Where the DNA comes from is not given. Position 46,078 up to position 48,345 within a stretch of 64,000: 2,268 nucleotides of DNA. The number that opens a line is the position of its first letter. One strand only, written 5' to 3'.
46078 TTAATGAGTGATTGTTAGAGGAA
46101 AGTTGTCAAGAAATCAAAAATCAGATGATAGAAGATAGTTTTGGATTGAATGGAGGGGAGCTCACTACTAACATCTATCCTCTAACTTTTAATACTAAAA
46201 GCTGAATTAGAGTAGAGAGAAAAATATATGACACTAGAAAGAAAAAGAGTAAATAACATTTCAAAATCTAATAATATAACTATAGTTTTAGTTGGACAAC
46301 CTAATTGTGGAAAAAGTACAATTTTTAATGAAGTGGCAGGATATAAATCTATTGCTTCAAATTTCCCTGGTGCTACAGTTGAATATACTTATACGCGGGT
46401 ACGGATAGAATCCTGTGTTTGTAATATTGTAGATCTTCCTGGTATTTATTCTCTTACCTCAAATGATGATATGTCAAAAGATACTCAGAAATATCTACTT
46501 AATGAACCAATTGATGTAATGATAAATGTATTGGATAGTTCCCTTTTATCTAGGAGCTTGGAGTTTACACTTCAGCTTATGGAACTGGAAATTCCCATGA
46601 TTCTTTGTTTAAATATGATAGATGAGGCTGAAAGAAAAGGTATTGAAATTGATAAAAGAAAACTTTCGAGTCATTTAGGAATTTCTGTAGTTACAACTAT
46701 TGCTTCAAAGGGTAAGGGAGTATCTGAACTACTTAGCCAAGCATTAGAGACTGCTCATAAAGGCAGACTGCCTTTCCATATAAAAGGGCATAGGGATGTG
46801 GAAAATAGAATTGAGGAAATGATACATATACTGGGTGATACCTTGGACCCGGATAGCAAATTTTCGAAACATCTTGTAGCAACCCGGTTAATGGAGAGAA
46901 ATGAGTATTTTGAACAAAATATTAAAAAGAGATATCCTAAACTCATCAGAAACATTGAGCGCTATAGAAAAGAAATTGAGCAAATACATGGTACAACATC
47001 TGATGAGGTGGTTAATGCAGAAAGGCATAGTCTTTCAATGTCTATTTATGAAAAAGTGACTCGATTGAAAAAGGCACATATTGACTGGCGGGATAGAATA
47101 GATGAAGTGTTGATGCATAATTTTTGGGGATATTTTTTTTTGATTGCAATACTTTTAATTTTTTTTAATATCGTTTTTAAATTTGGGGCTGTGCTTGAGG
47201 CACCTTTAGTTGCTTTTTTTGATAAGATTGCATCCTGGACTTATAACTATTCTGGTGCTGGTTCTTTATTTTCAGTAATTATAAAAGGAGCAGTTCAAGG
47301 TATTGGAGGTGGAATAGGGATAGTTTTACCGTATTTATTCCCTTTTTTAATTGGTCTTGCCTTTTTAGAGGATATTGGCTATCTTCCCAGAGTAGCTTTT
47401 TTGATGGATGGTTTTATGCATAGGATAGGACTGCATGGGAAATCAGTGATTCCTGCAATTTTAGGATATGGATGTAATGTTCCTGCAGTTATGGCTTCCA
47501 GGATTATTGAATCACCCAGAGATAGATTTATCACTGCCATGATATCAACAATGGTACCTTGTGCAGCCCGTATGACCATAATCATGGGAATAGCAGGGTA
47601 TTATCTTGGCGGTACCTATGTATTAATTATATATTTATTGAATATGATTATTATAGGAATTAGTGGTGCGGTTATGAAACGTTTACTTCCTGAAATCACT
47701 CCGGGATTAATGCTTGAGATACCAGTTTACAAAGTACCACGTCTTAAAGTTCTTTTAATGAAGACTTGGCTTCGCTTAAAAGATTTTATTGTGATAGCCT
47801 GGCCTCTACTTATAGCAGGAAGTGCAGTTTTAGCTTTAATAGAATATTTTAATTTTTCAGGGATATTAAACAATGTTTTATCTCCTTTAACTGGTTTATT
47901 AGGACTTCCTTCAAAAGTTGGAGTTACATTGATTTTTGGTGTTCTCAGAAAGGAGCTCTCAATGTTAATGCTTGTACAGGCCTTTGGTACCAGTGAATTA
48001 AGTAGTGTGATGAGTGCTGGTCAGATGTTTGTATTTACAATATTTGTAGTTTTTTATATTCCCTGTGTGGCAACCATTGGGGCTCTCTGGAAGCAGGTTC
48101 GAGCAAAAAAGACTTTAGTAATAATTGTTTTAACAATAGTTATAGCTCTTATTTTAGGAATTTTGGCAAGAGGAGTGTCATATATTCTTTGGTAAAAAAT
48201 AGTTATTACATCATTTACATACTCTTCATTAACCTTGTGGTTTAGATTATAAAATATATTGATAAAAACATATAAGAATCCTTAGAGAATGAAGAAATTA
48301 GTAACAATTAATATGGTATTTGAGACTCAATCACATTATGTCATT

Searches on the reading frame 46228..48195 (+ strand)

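Call 33: search_protein_families(library=ncbifam, proteins=[window:46228-48195:+], max_evalue=1e-10)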
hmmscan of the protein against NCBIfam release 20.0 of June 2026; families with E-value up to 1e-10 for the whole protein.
window:46228-48195:+ (655 aa): 7 families
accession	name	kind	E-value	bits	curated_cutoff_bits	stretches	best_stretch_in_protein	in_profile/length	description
TIGR00437.1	feoB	equivalog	2.1e-140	469.3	315.65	1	23-622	1-593/594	ferrous iron transport protein B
NF007105.0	PRK09554.1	equivalog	5.1e-94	315.9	683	1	16-546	3-537/772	Fe(2+) transporter permease subunit FeoB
TIGR03594.1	GTPase_EngA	equivalog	5.5e-16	58.6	306.7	1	18-178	2-162/432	ribosome biogenesis GTPase Der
TIGR00231.1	small_GTP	domain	3.9e-14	52.7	42.5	1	15-166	2-156/164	GTP-binding protein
TIGR03918.1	GTP_HydF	equivalog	9.3e-13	47.8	325.55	1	12-177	3-168/392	[FeFe] hydrogenase H-cluster maturation GTPase HydF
NF000908.1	PRK00089.1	equivalog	2.4e-12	46.7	237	1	18-184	5-175/291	GTPase Era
TIGR03596.1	GTPase_YlqF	equivalog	8.8e-11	41.7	208.2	0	11-75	113-175/276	ribosome biogenesis GTPase YlqF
